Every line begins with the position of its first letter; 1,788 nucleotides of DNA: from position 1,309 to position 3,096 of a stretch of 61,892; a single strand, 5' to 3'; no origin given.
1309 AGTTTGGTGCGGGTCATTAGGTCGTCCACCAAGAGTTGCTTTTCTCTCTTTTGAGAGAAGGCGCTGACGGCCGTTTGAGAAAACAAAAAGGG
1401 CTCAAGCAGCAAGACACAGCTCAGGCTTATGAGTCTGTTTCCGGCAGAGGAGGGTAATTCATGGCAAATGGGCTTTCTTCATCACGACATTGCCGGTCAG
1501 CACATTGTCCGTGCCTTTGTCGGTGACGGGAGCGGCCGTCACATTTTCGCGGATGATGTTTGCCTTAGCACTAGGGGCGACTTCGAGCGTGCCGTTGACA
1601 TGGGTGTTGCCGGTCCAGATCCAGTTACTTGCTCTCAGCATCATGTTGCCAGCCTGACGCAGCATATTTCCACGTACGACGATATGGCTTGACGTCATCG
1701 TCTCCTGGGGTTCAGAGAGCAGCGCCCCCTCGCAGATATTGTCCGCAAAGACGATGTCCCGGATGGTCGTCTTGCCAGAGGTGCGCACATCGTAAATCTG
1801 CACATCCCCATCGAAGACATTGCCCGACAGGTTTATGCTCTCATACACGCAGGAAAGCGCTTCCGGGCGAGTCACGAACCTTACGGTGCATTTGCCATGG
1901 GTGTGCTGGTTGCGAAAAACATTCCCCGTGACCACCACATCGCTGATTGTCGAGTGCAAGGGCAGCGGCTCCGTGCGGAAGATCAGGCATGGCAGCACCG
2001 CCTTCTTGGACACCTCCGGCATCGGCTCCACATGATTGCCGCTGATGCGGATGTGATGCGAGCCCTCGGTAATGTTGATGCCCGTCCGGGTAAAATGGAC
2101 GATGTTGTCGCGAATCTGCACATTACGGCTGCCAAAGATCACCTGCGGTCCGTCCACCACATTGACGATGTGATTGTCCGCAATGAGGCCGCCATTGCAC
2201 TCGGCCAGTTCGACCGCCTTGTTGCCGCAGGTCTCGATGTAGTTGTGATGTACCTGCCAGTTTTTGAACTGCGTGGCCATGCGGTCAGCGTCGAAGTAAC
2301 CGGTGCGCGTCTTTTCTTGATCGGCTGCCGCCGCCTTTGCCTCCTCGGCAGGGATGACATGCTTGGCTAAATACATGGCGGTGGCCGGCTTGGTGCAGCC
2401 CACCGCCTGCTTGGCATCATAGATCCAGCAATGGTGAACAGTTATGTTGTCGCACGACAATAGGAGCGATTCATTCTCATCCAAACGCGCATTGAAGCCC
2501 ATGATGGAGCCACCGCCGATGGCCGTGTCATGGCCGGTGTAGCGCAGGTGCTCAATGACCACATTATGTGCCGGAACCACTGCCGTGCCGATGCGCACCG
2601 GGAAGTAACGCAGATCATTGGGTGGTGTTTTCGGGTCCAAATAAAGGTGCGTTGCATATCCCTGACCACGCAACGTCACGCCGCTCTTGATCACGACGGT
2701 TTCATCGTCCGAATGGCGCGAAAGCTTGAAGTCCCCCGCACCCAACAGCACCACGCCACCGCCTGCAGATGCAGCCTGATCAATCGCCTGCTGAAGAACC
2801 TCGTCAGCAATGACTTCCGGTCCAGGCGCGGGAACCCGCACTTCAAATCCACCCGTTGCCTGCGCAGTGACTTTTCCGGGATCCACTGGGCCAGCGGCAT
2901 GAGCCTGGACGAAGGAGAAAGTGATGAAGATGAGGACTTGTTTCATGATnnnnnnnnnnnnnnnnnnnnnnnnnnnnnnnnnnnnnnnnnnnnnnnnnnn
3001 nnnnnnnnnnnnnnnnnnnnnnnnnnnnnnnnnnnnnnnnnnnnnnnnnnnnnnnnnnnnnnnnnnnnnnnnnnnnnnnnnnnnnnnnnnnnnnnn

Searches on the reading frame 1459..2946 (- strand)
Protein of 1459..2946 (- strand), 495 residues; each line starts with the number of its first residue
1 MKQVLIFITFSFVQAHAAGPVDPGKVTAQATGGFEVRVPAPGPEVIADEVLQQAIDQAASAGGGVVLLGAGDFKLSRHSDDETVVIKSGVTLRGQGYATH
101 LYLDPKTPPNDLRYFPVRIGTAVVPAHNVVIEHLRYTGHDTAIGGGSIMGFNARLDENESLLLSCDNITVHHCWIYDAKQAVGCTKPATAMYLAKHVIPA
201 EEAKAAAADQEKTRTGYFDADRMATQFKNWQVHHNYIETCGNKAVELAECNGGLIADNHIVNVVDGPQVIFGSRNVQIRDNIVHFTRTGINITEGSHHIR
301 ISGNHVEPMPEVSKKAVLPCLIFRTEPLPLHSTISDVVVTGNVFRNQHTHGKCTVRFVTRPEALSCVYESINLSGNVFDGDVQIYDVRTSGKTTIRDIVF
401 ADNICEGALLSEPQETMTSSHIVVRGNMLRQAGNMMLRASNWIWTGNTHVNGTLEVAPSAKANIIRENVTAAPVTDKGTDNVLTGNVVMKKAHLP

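Call 7: search_protein_families(library=pfam, proteins=[window:1459-2946:-], max_evalue=0.01)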
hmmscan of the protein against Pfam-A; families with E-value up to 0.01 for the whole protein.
window:1459-2946:- (495 aa): 2 families
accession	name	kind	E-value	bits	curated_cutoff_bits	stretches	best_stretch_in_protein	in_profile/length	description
PF13229.12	Beta_helix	-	1.7e-10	41.2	25.9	1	228-307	55-135/158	Right handed beta helix region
PF05048.19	NosD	-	0.0014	18.5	23.6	0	232-306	51-146/212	Periplasmic copper-binding protein (NosD)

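Call 19: search_protein_families(library=ncbifam, proteins=[window:1459-2946:-], max_evalue=0.001)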
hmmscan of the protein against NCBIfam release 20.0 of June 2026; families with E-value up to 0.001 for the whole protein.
window:1459-2946:- (495 aa): 1 family
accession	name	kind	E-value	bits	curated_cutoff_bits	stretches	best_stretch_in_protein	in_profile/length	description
NF049898.1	RhamgalacuronBT4146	equivalog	5.5e-05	22.1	500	0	48-93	15-62/445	rhamnogalacturonidase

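Call 79: search_solved_structures(query=window:1459-2946:-, max_evalue=1)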
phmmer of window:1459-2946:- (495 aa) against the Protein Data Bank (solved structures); distinct sequences matched with E-value up to 1: 31.
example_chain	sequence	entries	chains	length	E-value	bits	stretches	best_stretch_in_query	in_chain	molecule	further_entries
2pyg_A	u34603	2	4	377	0.0047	19.2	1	50-98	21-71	Poly(beta-D-mannuronate) C5 epimerase 4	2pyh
8xfq_A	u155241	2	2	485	0.0096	18.2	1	48-98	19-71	mannuronan 5-epimerase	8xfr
8ja4_A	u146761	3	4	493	0.0098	18.2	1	48-98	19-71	mannuronan 5-epimerase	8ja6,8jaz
6kbj_A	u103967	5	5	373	0.078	15.2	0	436-462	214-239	Lectin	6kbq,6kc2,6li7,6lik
6t0q_A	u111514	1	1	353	0.17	14.1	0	436-462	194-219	Lectin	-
6t1d_A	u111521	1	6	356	0.17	14.1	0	436-462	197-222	Lectin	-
4yel_A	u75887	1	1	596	0.18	14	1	38-155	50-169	Tail spike protein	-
4xqf_A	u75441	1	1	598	0.18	14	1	38-155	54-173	Tail spike protein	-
4xr6_A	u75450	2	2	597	0.18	14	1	38-155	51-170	Tail spike protein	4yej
4xl9_A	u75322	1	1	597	0.18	14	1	38-155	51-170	Tail spike protein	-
4xop_A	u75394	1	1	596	0.18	14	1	38-155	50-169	Tail spike protein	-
4xle_A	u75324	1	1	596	0.18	14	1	38-155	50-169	Tail spike protein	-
4xkv_A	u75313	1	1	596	0.18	14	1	38-155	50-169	Tail spike protein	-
4xn3_A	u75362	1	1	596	0.18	14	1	38-155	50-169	Tail spike protein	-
4xnf_A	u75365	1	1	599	0.18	14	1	38-155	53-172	Tail spike protein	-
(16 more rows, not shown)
